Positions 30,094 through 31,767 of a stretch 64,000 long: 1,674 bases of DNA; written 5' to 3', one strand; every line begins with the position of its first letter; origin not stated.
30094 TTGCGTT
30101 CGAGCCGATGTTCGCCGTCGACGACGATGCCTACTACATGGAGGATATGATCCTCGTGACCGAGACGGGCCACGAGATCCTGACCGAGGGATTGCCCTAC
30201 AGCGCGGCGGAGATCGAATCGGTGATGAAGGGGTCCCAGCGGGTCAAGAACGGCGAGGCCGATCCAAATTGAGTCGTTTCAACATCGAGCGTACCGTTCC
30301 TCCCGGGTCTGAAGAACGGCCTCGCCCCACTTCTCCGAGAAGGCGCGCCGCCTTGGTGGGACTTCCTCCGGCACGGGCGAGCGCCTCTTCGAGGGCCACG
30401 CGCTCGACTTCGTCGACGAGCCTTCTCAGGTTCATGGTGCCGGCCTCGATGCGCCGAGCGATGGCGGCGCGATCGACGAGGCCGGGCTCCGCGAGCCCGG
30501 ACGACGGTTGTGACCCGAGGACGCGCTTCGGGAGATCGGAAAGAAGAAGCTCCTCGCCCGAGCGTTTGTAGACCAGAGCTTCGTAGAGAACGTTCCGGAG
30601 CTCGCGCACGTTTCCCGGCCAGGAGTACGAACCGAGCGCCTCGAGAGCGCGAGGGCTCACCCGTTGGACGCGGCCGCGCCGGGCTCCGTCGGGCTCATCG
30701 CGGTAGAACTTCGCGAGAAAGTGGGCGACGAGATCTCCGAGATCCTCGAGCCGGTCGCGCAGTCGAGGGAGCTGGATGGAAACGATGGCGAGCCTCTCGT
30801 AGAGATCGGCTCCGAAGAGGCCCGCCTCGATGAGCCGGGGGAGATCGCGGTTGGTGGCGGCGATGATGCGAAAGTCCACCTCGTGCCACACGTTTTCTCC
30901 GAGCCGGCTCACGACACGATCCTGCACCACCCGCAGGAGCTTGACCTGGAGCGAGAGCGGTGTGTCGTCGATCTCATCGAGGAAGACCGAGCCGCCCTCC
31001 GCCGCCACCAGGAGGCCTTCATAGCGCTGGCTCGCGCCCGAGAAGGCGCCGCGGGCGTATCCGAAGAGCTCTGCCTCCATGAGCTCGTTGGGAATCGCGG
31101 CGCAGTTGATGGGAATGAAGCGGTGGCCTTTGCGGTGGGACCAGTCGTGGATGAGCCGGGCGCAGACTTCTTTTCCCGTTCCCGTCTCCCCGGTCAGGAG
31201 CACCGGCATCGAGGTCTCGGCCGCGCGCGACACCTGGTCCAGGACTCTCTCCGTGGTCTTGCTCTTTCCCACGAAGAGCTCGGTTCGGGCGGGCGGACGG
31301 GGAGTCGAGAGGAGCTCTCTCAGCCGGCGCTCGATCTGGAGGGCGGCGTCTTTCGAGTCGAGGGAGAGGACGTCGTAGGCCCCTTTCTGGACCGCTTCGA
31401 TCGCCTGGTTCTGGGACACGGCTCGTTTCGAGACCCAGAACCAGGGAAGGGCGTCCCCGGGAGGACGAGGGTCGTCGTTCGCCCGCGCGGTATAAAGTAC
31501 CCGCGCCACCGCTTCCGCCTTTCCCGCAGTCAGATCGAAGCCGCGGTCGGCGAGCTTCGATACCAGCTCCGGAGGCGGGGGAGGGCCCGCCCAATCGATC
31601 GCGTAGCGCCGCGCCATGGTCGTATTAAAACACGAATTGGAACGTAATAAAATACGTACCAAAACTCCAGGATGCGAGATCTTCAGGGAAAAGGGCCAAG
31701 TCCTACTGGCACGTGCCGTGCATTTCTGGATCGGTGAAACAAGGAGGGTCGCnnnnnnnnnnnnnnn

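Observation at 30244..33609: Divergent sigma-54 activator and SPFH/flotillin pair with an AT-rich inverted-repeat enhancer, analogous to PspF/PspA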

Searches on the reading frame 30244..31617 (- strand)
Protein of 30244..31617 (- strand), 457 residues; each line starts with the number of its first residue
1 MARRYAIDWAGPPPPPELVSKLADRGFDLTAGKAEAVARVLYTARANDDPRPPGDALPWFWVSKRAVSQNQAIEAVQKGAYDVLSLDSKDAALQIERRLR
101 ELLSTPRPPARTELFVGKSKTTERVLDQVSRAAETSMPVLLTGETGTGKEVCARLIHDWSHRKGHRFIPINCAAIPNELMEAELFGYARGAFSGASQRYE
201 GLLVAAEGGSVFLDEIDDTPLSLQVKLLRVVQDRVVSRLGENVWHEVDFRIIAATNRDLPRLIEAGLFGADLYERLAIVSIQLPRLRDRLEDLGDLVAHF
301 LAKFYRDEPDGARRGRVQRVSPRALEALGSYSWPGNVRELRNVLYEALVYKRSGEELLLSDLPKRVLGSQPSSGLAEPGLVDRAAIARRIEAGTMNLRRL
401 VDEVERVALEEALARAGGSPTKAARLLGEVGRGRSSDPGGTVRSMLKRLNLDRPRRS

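Call 3: search_protein_families(library=pfam, proteins=[window:30244-31617:-])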
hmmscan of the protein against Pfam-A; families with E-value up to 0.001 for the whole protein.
window:30244-31617:- (457 aa): 7 families
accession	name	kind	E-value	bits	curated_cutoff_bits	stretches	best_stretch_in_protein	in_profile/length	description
PF00158.32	Sigma54_activat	-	2.2e-61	206.8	20.2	1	116-282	2-168/168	Sigma-54 interaction domain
PF14532.12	Sigma54_activ_2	-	1.2e-19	71.3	25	1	116-286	1-138/138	Sigma-54 interaction domain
PF25601.1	AAA_lid_14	-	2.6e-18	66.1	27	1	287-373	1-81/87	AAA+ ATPase lid domain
PF07728.20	AAA_5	-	9.2e-08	32.6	22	1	138-257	1-123/139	AAA domain (dynein-related subfamily)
PF02954.25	HTH_8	-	6.8e-06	26.2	22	1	402-428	3-29/42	Bacterial regulatory protein, Fis family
PF13191.12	AAA_16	-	0.00017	22.6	32.6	1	115-175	2-63/167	AAA ATPase domain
PF00004.35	AAA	-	0.00032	21.6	21.2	0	139-266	1-117/131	ATPase family associated with various cellular activities (AAA)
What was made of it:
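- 30244..31617 (-): Sigma-54 enhancer-binding protein (457 aa; start ATG at 31617; the coordinates include the stop codon). Pfam finds Sigma54_activat, AAA_lid_14 and HTH_8 (call 3).
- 30772..31272 (-): AAA+ sigma-54 interaction domain (residues 116-282), including the GAFSGA loop at 31033-31050. Pfam PF00158, E 2.2e-61 (call 3).
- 30271..30414 (-): C-terminal Fis-type HTH (residues 402-449) with a family-specific insertion, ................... Pfam HTH_8, 26.2 bits (call 3).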

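Call 4: search_protein_families(library=ncbifam, proteins=[window:30244-31617:-])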
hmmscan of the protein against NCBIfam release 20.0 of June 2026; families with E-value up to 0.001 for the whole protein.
window:30244-31617:- (457 aa): 26 families (the best 25 are shown)
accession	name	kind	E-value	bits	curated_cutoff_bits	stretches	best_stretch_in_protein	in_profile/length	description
NF041552.1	TF_PrdR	equivalog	8.7e-87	291.8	795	1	113-427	267-562/577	sigma-54 dependent transcriptional regulator PrdR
NF038308.1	RNA_repair_RtcR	equivalog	1.2e-83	281.8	650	1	71-452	141-523/530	RNA repair transcriptional activator RtcR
TIGR02915.1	PEP_resp_reg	equivalog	6.6e-82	275.7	502.6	1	68-428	84-429/445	PEP-CTERM-box response regulator transcription factor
TIGR01818.1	ntrC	equivalog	8.4e-80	268.8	558.6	1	70-428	83-450/463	nitrogen regulation protein NR(I)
NF003451.0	PRK05022.1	equivalog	1e-78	265.3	476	1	110-428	187-495/512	nitric oxide reductase transcriptional regulator NorR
TIGR01817.1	nifA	equivalog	7.7e-76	255.9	528.85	1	101-430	184-516/534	nif-specific transcriptional activator NifA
NF008469.0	PRK11361.1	equivalog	9.2e-74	248.8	714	1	112-429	142-442/461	acetoacetate metabolism transcriptional regulator AtoC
TIGR02974.1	phageshock_pspF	equivalog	5.3e-71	239.6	443.55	1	116-427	2-322/336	phage shock protein operon transcriptional activator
TIGR02329.1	propionate_PrpR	equivalog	3e-69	234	499.2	1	111-428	210-514/526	propionate catabolism operon regulatory protein PrpR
NF050807.1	TransRegFlbDCaul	equivalog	8.8e-69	232.5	750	1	71-428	84-425/454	sigma-54-dependent transcriptional regulator FlbD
NF011695.0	PRK15115.1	equivalog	1.8e-68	231.3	763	1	69-347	90-364/445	two-component system response regulator GlrR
NF041946.1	LuxO_transreg_Vib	equivalog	4.2e-67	226.9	800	1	69-427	80-446/463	quorum-sensing sigma-54 dependent transcriptional regulator LuxO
NF007689.0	PRK10365.1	equivalog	2.2e-66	224.5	760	1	68-428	88-429/441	sigma-54-dependent response regulator transcription factor ZraR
NF051870.1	NAssimRespRegNtrX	equivalog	1.6e-63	215.2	600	1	70-428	88-437/452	nitrogen assimilation response regulator NtrX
NF011958.0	PRK15429.1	equivalog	1.7e-63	215.3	830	1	115-368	381-627/692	formate hydrogenlyase transcriptional activator FlhA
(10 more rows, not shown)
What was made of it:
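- On Psp (phage-shock) system: PspF model scores are below their cut-offs (call 4).
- Closest known: Degenerate-receiver enhancer-binding proteins. Different: Scores against the FlbD model are far below its cut-off: 232 bits against 750 (call 4).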

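Call 17: find_homologous_proteins(query=window:30247-31617:-, max_evalue=1e-20)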
Query window:30247-31617:- (457 aa): 7999 proteins with E <= 1e-20 among 8000 candidates; the best 120 are listed.
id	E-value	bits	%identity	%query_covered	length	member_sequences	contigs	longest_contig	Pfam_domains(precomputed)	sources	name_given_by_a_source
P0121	4.6e-265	898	91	99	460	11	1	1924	PF00158.33,PF25601.2,PF02954.26,PF14532.13,PF07728.21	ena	-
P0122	3.8e-250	848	87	98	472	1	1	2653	PF00158.33,PF25601.2,PF02954.26,PF14532.13,PF07728.21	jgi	jgi:DNA-binding NtrC family response regulator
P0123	4.9e-248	841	85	100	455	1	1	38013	PF00158.33,PF25601.2,PF02954.26,PF14532.13,PF07728.21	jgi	jgi:DNA-binding NtrC family response regulator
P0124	4.6e-228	776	80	98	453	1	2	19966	PF00158.33,PF25601.2,PF02954.26,PF14532.13,PF07728.21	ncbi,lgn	-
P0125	1.0e-217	742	75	99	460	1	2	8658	PF00158.33,PF25601.2,PF14532.13,PF07728.21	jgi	jgi:two-component system NtrC family response regulator/two-component system nitrogen regulation res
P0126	3.0e-161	555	60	98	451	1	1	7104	PF00158.33,PF25601.2,PF14532.13,PF07728.21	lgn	-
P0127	1.6e-158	546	57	99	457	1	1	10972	PF00158.33,PF25601.2,PF14532.13,PF07728.21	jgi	jgi:transcriptional regulator with PAS, ATPase and Fis domain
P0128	3.7e-157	542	59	98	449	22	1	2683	PF00158.33,PF25601.2,PF14532.13,PF07728.21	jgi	jgi:DNA-binding NtrC family response regulator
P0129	3.2e-156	539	64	89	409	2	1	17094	PF00158.33,PF25601.2,PF14532.13,PF07728.21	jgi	jgi:transcriptional regulator with PAS, ATPase and Fis domain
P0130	3.7e-156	539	93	61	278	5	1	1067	PF00158.33,PF25601.2,PF14532.13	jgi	jgi:two-component system response regulator HydG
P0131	1.9e-154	533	59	98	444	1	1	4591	PF00158.33,PF25601.2,PF02954.26,PF14532.13,PF07728.21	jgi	jgi:DNA-binding NtrC family response regulator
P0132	2.6e-154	533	60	98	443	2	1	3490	PF00158.33,PF25601.2,PF14532.13,PF07728.21,PF01078.28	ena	-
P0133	5.1e-154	532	59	98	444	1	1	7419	PF00158.33,PF25601.2,PF14532.13,PF07728.21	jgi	jgi:DNA-binding NtrC family response regulator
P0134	1.5e-153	530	58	98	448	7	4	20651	PF00158.33,PF07724.21,PF25601.2,PF14532.13,PF07728.21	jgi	-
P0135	2.6e-153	529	58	97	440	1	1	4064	PF00158.33,PF25601.2,PF02954.26,PF14532.13,PF07728.21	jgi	jgi:DNA-binding NtrC family response regulator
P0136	2.9e-153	529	58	97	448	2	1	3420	PF00158.33,PF25601.2,PF14532.13,PF07728.21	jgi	jgi:DNA-binding NtrC family response regulator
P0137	4.7e-153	528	59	98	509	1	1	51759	PF00158.33,PF25601.2,PF14532.13,PF07728.21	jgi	jgi:DNA-binding NtrC family response regulator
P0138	5.3e-153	528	67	82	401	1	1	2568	PF00158.33,PF25601.2,PF14532.13,PF07728.21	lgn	-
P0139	1.0e-152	527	59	97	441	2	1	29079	PF00158.33,PF25601.2,PF02954.26,PF14532.13,PF07728.21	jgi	jgi:DNA-binding NtrC family response regulator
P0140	3.1e-152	526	59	97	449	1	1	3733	PF00158.33,PF25601.2,PF02954.26,PF14532.13,PF07728.21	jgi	jgi:DNA-binding NtrC family response regulator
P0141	4.8e-152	525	59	97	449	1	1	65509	PF00158.33,PF25601.2,PF02954.26,PF14532.13,PF07728.21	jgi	jgi:DNA-binding NtrC family response regulator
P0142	5.6e-152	525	58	98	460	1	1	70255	PF00158.33,PF25601.2,PF14532.13,PF07728.21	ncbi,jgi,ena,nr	ncbi:MAG TPA: sigma 54-interacting transcriptional regulator [Myxococcaceae bacterium]|nr:sigma 54-i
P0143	7.4e-152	524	60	97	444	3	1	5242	PF00158.33,PF25601.2,PF02954.26,PF14532.13,PF07728.21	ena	-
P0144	1.2e-151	524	58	97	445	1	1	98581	PF00158.33,PF25601.2,PF02954.26,PF14532.13,PF07728.21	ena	-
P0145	1.8e-151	523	58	98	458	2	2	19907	PF00158.33,PF25601.2,PF14532.13,PF07728.21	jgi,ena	-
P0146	2.3e-151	523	57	97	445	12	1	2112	PF00158.33,PF25601.2,PF02954.26,PF14532.13,PF07728.21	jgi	jgi:DNA-binding NtrC family response regulator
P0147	4.3e-151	522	56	98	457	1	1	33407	PF00158.33,PF25601.2,PF02954.26,PF14532.13,PF07728.21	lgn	-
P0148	6.0e-151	521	60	88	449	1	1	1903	PF00158.33,PF25601.2,PF14532.13,PF07728.21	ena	-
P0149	6.2e-151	521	58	97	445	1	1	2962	PF00158.33,PF25601.2,PF14532.13,PF07728.21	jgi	jgi:DNA-binding NtrC family response regulator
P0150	6.6e-151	521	57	98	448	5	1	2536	PF00158.33,PF25601.2,PF14532.13,PF07728.21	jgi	jgi:DNA-binding NtrC family response regulator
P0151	1.2e-150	521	60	88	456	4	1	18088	PF00158.33,PF25601.2,PF14532.13,PF07728.21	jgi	-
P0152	1.3e-150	520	58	96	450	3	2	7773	PF00158.33,PF07724.21,PF25601.2,PF14532.13,PF07728.21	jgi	jgi:DNA-binding NtrC family response regulator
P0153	1.6e-150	520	58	97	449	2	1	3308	PF00158.33,PF25601.2,PF02954.26,PF14532.13,PF07728.21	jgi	jgi:DNA-binding NtrC family response regulator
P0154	1.7e-150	520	58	98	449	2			PF00158.33,PF25601.2,PF14532.13,PF07728.21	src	-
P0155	1.8e-150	520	59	97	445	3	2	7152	PF00158.33,PF25601.2,PF02954.26,PF14532.13,PF07728.21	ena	-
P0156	2.0e-150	520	59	98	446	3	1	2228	PF00158.33,PF25601.2,PF14532.13,PF07728.21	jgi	jgi:DNA-binding NtrC family response regulator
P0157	2.3e-150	520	58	97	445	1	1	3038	PF00158.33,PF25601.2,PF14532.13,PF07728.21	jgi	-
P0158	3.2e-150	519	59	91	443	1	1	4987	PF00158.33,PF07724.21,PF25601.2,PF14532.13,PF07728.21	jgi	jgi:DNA-binding NtrC family response regulator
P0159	4.0e-150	519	58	98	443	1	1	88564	PF00158.33,PF25601.2,PF14532.13,PF07728.21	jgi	jgi:DNA-binding NtrC family response regulator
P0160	5.7e-150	518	58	97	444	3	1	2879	PF00158.33,PF25601.2,PF14532.13,PF07728.21,PF01078.28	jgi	-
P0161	6.0e-150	518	58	97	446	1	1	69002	PF00158.33,PF07724.21,PF25601.2,PF02954.26,PF14532.13,PF07728.21,PF01078.28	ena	-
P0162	6.5e-150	518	58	97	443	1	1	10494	PF00158.33,PF25601.2,PF14532.13,PF07728.21,PF01078.28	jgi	jgi:DNA-binding NtrC family response regulator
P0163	7.0e-150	518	60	88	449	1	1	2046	PF00158.33,PF25601.2,PF14532.13,PF07728.21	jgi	-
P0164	7.1e-150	518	58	97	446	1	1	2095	PF00158.33,PF25601.2,PF14532.13,PF07728.21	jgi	jgi:DNA-binding NtrC family response regulator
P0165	8.1e-150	518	57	98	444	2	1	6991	PF00158.33,PF25601.2,PF02954.26,PF14532.13,PF07728.21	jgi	jgi:transcriptional regulator with PAS, ATPase and Fis domain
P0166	1.5e-149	517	57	98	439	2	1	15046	PF00158.33,PF25601.2,PF02954.26,PF14532.13,PF07728.21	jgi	jgi:DNA-binding NtrC family response regulator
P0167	1.6e-149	517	58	97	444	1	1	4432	PF00158.33,PF25601.2,PF02954.26,PF14532.13,PF07728.21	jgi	jgi:DNA-binding NtrC family response regulator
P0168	1.8e-149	517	59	97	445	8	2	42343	PF00158.33,PF25601.2,PF02954.26,PF14532.13,PF07728.21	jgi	-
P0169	2.5e-149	516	58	96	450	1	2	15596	PF00158.33,PF07724.21,PF25601.2,PF14532.13,PF07728.21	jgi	jgi:DNA-binding NtrC family response regulator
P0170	2.6e-149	516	59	96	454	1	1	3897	PF00158.33,PF25601.2,PF14532.13,PF07728.21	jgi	-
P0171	3.0e-149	516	58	97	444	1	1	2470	PF00158.33,PF25601.2,PF14532.13,PF07728.21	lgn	-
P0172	3.0e-149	516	58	97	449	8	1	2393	PF00158.33,PF25601.2,PF14532.13,PF07728.21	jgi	jgi:DNA-binding NtrC family response regulator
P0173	3.0e-149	516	60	88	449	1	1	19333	PF00158.33,PF25601.2,PF14532.13,PF07728.21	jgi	-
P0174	3.2e-149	516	59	97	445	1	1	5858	PF00158.33,PF25601.2,PF02954.26,PF14532.13,PF07728.21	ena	-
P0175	3.2e-149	516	59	97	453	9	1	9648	PF00158.33,PF07724.21,PF25601.2,PF14532.13,PF07728.21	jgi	jgi:transcriptional regulator with PAS, ATPase and Fis domain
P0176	3.4e-149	516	59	97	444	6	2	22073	PF00158.33,PF25601.2,PF14532.13,PF07728.21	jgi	jgi:DNA-binding NtrC family response regulator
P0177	4.0e-149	515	59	88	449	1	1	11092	PF00158.33,PF25601.2,PF14532.13,PF07728.21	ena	-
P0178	4.0e-149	515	60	92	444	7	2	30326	PF00158.33,PF25601.2,PF14532.13,PF07728.21,PF01078.28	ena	-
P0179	4.2e-149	515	61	86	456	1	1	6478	PF00158.33,PF25601.2,PF02954.26,PF14532.13,PF07728.21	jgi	jgi:DNA-binding NtrC family response regulator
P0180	4.6e-149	515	57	97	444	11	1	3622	PF00158.33,PF25601.2,PF14532.13,PF07728.21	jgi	jgi:DNA-binding NtrC family response regulator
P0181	4.7e-149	515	57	98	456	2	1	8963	PF00158.33,PF25601.2,PF02954.26,PF14532.13,PF07728.21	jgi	jgi:transcriptional regulator with PAS, ATPase and Fis domain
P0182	5.5e-149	515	59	97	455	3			PF00158.33,PF07724.21,PF25601.2,PF14532.13,PF07728.21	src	-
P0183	6.0e-149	515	58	96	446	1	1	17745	PF00158.33,PF07724.21,PF25601.2,PF02954.26,PF00004.36,PF14532.13,PF07728.21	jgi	jgi:transcriptional regulator with PAS, ATPase and Fis domain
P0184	6.1e-149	515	57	97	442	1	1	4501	PF00158.33,PF25601.2,PF02954.26,PF14532.13,PF07728.21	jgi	-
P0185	8.4e-149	514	57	97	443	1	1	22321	PF00158.33,PF25601.2,PF02954.26,PF14532.13,PF07728.21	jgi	jgi:DNA-binding NtrC family response regulator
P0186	8.5e-149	514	58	97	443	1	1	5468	PF00158.33,PF25601.2,PF14532.13,PF07728.21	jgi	jgi:DNA-binding NtrC family response regulator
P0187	8.8e-149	514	60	91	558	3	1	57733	PF00158.33,PF25601.2,PF14532.13,PF07728.21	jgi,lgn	jgi:DNA-binding NtrC family response regulator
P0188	1.1e-148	514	59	89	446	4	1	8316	PF00158.33,PF25601.2,PF14532.13,PF07728.21,PF01078.28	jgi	jgi:DNA-binding NtrC family response regulator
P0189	1.2e-148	514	60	91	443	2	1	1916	PF00158.33,PF25601.2,PF14532.13,PF07728.21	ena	-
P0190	1.5e-148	514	56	97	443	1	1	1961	PF00158.33,PF07724.21,PF25601.2,PF14532.13,PF07728.21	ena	-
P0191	1.8e-148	513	57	98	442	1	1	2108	PF00158.33,PF25601.2,PF14532.13,PF07728.21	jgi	-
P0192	1.9e-148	513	58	98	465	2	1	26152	PF00158.33,PF25601.2,PF14532.13,PF07728.21,PF13191.13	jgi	jgi:transcriptional regulator with PAS, ATPase and Fis domain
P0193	2.0e-148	513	58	97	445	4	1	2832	PF00158.33,PF25601.2,PF02954.26,PF14532.13,PF07728.21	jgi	-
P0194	2.1e-148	513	57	98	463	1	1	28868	PF00158.33,PF25601.2,PF14532.13,PF07728.21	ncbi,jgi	ncbi:MAG TPA: sigma-54 dependent transcriptional regulator [Vicinamibacterales bacterium]|jgi:DNA-bi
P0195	2.3e-148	513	56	98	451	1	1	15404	PF00158.33,PF25601.2,PF14532.13,PF07728.21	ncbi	ncbi:MAG: sigma-54 dependent transcriptional regulator [Vicinamibacterales bacterium]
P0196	2.7e-148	513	58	97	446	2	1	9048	PF00158.33,PF25601.2,PF02954.26,PF14532.13,PF07728.21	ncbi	-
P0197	2.9e-148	513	57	97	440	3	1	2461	PF00158.33,PF25601.2,PF02954.26,PF14532.13,PF07728.21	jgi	jgi:DNA-binding NtrC family response regulator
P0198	3.3e-148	512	58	98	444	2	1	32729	PF00158.33,PF25601.2,PF02954.26,PF14532.13,PF07728.21,PF01078.28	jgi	jgi:DNA-binding NtrC family response regulator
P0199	3.6e-148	512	58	97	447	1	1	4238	PF00158.33,PF25601.2,PF14532.13,PF07728.21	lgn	-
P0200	3.8e-148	512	57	98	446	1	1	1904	PF00158.33,PF25601.2,PF02954.26,PF14532.13,PF07728.21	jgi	jgi:DNA-binding NtrC family response regulator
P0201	4.4e-148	512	57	97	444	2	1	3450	PF00158.33,PF25601.2,PF14532.13,PF07728.21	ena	-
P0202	4.6e-148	512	56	98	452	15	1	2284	PF00158.33,PF25601.2,PF14532.13,PF07728.21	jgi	jgi:DNA-binding NtrC family response regulator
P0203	4.6e-148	512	60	91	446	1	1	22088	PF00158.33,PF07724.21,PF25601.2,PF02954.26,PF14532.13,PF07728.21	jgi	jgi:DNA-binding NtrC family response regulator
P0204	5.1e-148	512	61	91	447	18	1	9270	PF00158.33,PF07724.21,PF25601.2,PF14532.13,PF07728.21,PF01078.28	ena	-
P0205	5.5e-148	512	58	97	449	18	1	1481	PF00158.33,PF25601.2,PF14532.13,PF07728.21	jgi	-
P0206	5.6e-148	512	57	97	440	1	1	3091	PF00158.33,PF25601.2,PF02954.26,PF14532.13,PF07728.21,PF01078.28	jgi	jgi:DNA-binding NtrC family response regulator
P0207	5.9e-148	512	56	98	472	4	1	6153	PF00158.33,PF25601.2,PF14532.13,PF07728.21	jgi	jgi:DNA-binding NtrC family response regulator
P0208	9.4e-148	511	58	97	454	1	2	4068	PF00158.33,PF25601.2,PF02954.26,PF14532.13,PF07728.21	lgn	-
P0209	1.1e-147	511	59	95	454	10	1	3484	PF00158.33,PF25601.2,PF14532.13,PF07728.21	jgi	-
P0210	1.2e-147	511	57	97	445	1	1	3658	PF00158.33,PF25601.2,PF02954.26,PF14532.13,PF07728.21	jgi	jgi:DNA-binding NtrC family response regulator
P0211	1.2e-147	511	63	85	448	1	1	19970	PF00158.33,PF07724.21,PF25601.2,PF14532.13,PF07728.21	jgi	jgi:transcriptional regulator with PAS, ATPase and Fis domain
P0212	1.4e-147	510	60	89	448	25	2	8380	PF00158.33,PF07724.21,PF25601.2,PF14532.13,PF07728.21,PF01078.28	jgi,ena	jgi:transcriptional regulator with PAS, ATPase and Fis domain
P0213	1.5e-147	510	58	97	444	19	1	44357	PF00158.33,PF25601.2,PF02954.26,PF14532.13,PF07728.21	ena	-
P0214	1.7e-147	510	56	98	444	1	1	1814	PF00158.33,PF25601.2,PF02954.26,PF14532.13,PF07728.21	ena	-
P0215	1.9e-147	510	57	95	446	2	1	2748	PF00158.33,PF25601.2,PF14532.13,PF07728.21,PF01078.28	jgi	-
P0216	1.9e-147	510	60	90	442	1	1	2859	PF00158.33,PF25601.2,PF14532.13,PF07728.21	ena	-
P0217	1.9e-147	510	58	97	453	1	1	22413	PF00158.33,PF25601.2,PF14532.13,PF07728.21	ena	-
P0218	2.3e-147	510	63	86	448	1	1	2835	PF00158.33,PF07724.21,PF25601.2,PF14532.13,PF07728.21,PF01078.28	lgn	-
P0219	2.4e-147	510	57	98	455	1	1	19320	PF00158.33,PF07724.21,PF25601.2,PF14532.13,PF07728.21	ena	-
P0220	2.7e-147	509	57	97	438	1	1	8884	PF00158.33,PF25601.2,PF02954.26,PF14532.13,PF07728.21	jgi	jgi:DNA-binding NtrC family response regulator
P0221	2.8e-147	509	57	98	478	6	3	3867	PF00158.33,PF07724.21,PF25601.2,PF14532.13,PF07728.21,PF01078.28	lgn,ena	-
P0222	3.4e-147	509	64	86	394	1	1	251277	PF00158.33,PF14532.13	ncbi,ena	-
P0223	3.6e-147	509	59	98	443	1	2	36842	PF00158.33,PF07724.21,PF25601.2,PF14532.13,PF07728.21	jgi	-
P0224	3.7e-147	509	57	97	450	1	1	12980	PF00158.33,PF25601.2,PF14532.13,PF07728.21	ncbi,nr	ncbi:MAG: sigma 54-interacting transcriptional regulator [Myxococcaceae bacterium]|nr:sigma 54-inter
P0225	4.1e-147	509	58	97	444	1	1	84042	PF00158.33,PF25601.2,PF02954.26,PF14532.13,PF07728.21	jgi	jgi:DNA-binding NtrC family response regulator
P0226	4.4e-147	509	57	96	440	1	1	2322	PF00158.33,PF25601.2,PF14532.13,PF07728.21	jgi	jgi:DNA-binding NtrC family response regulator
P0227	4.5e-147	509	56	97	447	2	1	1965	PF00158.33,PF25601.2,PF02954.26,PF14532.13,PF07728.21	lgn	-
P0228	5.3e-147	508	57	96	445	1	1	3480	PF00158.33,PF25601.2,PF02954.26,PF14532.13,PF07728.21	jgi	jgi:DNA-binding NtrC family response regulator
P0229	5.8e-147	508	60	90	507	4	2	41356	PF00158.33,PF25601.2,PF02954.26,PF14532.13,PF07728.21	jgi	jgi:transcriptional regulator with PAS, ATPase and Fis domain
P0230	6.1e-147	508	57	98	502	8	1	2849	PF00158.33,PF25601.2,PF14532.13,PF07728.21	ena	-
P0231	6.4e-147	508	57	98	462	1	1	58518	PF00158.33,PF25601.2,PF14532.13,PF07728.21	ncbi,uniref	ncbi:MAG: sigma-54 interaction domain-containing protein [Hyalangium sp.]|uniref:sigma-54 interactio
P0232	6.5e-147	508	58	95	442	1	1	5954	PF00158.33,PF25601.2,PF14532.13,PF07728.21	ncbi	ncbi:MAG: sigma 54-interacting transcriptional regulator [Gemmatimonadales bacterium]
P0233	7.5e-147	508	57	97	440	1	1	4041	PF00158.33,PF07724.21,PF25601.2,PF14532.13,PF07728.21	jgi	jgi:DNA-binding NtrC family response regulator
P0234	7.5e-147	508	57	97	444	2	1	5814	PF00158.33,PF25601.2,PF02954.26,PF14532.13,PF07728.21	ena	-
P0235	7.7e-147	508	56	97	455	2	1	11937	PF00158.33,PF25601.2,PF14532.13,PF07728.21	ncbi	-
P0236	7.8e-147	508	59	91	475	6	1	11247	PF00158.33,PF25601.2,PF14532.13,PF07728.21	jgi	-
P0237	8.2e-147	508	56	97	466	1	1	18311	PF00158.33,PF25601.2,PF14532.13,PF07728.21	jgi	jgi:DNA-binding NtrC family response regulator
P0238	8.9e-147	508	58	88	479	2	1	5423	PF00158.33,PF25601.2,PF14532.13,PF07728.21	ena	-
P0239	9.0e-147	508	57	97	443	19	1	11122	PF00158.33,PF25601.2,PF02954.26,PF14532.13,PF07728.21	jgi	-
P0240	1.1e-146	507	58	95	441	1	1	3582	PF00158.33,PF07724.21,PF25601.2,PF14532.13,PF07728.21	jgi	-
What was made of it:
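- Source annotations call it an 'NtrC family response regulator' (call 17). It is recorded for none of the 120 listed homologues (call 17).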
